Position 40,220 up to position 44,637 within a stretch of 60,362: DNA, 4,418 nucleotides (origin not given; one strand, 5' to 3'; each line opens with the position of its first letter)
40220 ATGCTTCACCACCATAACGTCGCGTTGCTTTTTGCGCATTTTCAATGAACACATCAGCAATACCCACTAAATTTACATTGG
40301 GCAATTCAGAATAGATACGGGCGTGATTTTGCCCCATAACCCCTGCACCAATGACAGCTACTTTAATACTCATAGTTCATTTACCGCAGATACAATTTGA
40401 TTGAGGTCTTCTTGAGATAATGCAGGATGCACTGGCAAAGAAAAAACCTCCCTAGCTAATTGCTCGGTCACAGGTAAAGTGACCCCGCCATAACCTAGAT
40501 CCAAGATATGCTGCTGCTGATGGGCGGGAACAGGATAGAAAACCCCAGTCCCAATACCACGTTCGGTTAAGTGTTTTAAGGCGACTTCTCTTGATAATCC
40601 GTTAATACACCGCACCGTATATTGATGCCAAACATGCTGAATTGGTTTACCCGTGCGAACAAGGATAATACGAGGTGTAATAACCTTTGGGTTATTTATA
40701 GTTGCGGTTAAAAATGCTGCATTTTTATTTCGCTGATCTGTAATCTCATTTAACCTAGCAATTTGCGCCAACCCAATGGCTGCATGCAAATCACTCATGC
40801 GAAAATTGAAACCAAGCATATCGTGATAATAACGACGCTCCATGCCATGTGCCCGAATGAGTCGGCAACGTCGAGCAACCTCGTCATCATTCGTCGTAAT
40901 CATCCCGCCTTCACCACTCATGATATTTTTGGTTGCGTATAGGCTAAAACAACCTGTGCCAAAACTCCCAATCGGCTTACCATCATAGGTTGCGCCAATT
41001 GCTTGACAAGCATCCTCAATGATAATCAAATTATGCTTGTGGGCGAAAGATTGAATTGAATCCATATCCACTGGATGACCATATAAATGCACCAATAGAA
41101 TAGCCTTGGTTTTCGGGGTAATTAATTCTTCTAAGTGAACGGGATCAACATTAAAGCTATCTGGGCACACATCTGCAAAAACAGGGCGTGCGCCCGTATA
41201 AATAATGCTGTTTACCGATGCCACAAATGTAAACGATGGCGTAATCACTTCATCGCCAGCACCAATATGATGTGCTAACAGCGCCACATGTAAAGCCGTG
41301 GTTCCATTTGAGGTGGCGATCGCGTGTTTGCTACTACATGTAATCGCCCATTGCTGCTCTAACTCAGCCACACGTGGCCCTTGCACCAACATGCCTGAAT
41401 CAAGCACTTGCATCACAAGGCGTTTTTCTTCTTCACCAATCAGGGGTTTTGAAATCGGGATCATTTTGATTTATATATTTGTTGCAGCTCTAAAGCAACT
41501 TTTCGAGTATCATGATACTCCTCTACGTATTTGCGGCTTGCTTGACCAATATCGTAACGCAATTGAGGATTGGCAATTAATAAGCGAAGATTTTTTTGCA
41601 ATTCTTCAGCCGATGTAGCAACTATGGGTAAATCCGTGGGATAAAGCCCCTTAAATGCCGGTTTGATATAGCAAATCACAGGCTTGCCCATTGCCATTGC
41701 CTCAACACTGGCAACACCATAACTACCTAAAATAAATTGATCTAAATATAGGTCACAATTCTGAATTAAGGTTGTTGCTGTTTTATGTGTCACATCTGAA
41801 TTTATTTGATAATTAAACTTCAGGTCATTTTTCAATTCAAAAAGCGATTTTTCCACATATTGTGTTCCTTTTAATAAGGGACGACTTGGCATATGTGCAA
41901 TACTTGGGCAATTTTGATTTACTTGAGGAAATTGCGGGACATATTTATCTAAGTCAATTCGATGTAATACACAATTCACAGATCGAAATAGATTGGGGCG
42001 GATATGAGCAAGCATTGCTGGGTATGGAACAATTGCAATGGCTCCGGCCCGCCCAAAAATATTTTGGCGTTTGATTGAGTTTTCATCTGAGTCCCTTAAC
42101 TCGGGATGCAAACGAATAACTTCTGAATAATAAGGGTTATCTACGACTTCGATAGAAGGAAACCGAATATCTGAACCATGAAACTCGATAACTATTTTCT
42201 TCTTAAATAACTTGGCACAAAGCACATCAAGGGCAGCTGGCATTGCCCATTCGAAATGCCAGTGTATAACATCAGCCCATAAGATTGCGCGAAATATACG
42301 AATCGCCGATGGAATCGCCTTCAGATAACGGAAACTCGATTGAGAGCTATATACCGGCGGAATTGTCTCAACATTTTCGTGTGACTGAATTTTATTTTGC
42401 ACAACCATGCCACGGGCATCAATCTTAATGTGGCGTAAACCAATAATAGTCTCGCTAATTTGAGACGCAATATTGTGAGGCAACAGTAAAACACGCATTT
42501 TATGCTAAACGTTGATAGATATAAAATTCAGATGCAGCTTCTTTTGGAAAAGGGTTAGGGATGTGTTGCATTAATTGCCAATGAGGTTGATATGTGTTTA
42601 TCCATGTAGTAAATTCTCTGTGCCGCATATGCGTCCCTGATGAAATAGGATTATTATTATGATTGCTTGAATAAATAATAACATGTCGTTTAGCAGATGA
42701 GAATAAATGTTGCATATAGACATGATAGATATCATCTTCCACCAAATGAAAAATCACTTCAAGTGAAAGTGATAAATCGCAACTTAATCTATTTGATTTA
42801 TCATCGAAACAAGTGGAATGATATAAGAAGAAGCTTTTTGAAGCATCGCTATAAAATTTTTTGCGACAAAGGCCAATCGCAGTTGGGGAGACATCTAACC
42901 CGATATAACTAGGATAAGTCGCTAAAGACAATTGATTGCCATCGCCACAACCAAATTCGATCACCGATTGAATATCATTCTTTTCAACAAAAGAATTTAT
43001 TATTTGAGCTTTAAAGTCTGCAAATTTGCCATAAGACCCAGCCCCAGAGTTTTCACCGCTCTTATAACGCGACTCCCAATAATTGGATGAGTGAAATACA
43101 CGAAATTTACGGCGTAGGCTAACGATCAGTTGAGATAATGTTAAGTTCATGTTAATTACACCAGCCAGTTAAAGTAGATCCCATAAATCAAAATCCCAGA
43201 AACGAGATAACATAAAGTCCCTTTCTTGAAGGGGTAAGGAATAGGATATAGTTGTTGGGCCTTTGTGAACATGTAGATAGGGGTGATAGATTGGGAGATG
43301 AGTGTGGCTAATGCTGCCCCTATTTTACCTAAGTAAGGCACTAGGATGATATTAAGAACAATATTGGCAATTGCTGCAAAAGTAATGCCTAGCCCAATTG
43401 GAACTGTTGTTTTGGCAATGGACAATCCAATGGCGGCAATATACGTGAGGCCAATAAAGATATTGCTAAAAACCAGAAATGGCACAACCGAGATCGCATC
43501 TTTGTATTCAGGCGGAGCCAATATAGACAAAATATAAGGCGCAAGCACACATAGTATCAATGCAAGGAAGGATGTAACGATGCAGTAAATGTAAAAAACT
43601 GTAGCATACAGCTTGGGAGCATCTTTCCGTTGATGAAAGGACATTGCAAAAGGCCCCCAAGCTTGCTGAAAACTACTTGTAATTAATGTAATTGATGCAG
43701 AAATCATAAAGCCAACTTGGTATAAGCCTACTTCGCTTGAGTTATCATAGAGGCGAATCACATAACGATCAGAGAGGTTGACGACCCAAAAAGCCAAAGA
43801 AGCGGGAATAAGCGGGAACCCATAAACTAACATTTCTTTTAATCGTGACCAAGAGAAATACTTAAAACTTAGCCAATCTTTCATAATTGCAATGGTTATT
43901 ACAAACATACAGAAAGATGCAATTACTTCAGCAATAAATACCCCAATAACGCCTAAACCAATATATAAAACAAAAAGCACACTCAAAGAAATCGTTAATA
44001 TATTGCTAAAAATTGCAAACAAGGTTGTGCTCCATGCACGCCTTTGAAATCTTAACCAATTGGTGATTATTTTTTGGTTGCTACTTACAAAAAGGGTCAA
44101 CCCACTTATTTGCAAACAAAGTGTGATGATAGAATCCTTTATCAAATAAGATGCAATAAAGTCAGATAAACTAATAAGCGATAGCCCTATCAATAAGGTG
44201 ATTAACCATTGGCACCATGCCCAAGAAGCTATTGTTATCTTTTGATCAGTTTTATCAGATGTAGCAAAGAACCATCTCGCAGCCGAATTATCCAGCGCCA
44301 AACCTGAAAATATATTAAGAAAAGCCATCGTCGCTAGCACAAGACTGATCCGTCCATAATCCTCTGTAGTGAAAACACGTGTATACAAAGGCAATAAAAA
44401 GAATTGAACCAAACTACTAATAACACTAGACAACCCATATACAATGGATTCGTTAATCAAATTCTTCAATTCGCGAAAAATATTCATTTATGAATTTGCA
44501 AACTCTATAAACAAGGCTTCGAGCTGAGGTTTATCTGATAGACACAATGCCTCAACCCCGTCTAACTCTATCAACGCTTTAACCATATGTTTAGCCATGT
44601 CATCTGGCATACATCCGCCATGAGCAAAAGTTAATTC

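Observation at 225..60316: Dispersed family of hairpin-forming tandem ~7-nt arrays in most intergenic spacers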

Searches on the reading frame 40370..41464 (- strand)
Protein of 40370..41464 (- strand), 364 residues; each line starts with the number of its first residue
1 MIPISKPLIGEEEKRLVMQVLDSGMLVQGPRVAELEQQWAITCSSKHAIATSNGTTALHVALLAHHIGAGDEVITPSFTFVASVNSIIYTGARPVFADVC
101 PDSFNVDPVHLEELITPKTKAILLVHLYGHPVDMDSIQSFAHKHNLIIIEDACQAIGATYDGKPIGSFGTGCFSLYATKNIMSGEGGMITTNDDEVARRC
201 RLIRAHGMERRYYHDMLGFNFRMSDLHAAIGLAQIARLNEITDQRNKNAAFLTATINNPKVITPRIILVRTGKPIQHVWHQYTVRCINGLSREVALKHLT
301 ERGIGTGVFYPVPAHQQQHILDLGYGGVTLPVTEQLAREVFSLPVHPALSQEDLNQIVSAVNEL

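Call 57: search_protein_families(library=pfam, proteins=[window:40370-41464:-])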
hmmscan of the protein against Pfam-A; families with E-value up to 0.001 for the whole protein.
window:40370-41464:- (364 aa): 4 families
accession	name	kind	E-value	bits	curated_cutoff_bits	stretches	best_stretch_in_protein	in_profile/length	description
PF01041.23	DegT_DnrJ_EryC1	-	1.5e-123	413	19.8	1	9-361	3-359/360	DegT/DnrJ/EryC1/StrS aminotransferase family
PF01053.26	Cys_Met_Meta_PP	-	2.8e-06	26.6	27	1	29-158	51-180/381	Cys/Met metabolism PLP-dependent enzyme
PF01212.27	Beta_elim_lyase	-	1.2e-05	25.2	27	1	29-264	31-273/288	Beta-eliminating lyase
PF00266.25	Aminotran_5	-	8.9e-05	22.1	21.5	1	44-157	60-181/371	Aminotransferase class-V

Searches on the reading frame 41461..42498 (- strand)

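Call 57: search_protein_families(library=pfam, proteins=[window:41461-42498:-])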
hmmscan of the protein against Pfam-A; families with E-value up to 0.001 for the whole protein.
window:41461-42498:- (345 aa): 3 families
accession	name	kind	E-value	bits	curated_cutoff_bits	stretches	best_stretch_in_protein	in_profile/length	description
PF13524.12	Glyco_trans_1_2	-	1.9e-07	31.6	25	1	230-338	29-142/144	Glycosyl transferase-like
PF00534.26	Glycos_transf_1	-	3.7e-06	27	26.4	1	236-323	81-171/172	Glycosyl transferases group 1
PF13439.12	Glyco_transf_4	-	0.00039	20.9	28.5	1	47-111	46-108/170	Glycosyltransferase Family 4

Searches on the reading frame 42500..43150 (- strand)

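Call 70: search_protein_families(library=pfam, proteins=[window:42500-43150:-])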
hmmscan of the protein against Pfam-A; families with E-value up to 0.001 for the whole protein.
window:42500-43150:- (216 aa): 4 families
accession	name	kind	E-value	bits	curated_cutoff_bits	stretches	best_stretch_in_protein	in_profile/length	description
PF13489.12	Methyltransf_23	-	1.4e-05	25.3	27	1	50-189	12-147/164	Methyltransferase domain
PF13649.12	Methyltransf_25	-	6.3e-05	24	27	1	63-149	1-89/97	Methyltransferase domain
PF08242.18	Methyltransf_12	-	0.00015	22.8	30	1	64-141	1-81/98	Methyltransferase domain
PF08241.18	Methyltransf_11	-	0.00049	21.1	21.2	1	65-139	2-74/95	Methyltransferase domain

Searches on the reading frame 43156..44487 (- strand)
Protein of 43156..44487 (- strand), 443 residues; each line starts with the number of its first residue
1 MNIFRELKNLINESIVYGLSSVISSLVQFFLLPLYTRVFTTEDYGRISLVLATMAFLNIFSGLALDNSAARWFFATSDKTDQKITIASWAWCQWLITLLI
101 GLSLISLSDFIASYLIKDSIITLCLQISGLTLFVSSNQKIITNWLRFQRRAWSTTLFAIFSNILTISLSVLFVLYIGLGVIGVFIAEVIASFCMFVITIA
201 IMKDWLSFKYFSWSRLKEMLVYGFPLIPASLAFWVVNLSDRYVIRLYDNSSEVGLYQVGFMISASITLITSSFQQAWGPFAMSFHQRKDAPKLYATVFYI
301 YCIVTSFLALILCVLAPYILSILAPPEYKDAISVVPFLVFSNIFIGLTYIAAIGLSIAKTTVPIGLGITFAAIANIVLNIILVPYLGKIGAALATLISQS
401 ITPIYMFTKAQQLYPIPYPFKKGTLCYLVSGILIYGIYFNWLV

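Call 70: search_protein_families(library=pfam, proteins=[window:43156-44487:-])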
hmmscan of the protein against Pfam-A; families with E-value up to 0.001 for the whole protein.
window:43156-44487:- (443 aa): 2 families
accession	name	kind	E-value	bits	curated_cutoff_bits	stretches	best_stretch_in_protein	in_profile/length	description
PF01943.22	Polysacc_synt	-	3.6e-18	66.4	28.2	1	13-279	4-268/274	Polysaccharide biosynthesis protein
PF13440.11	Polysacc_synt_3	-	4.4e-17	62.7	23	1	36-279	3-238/293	Polysaccharide biosynthesis protein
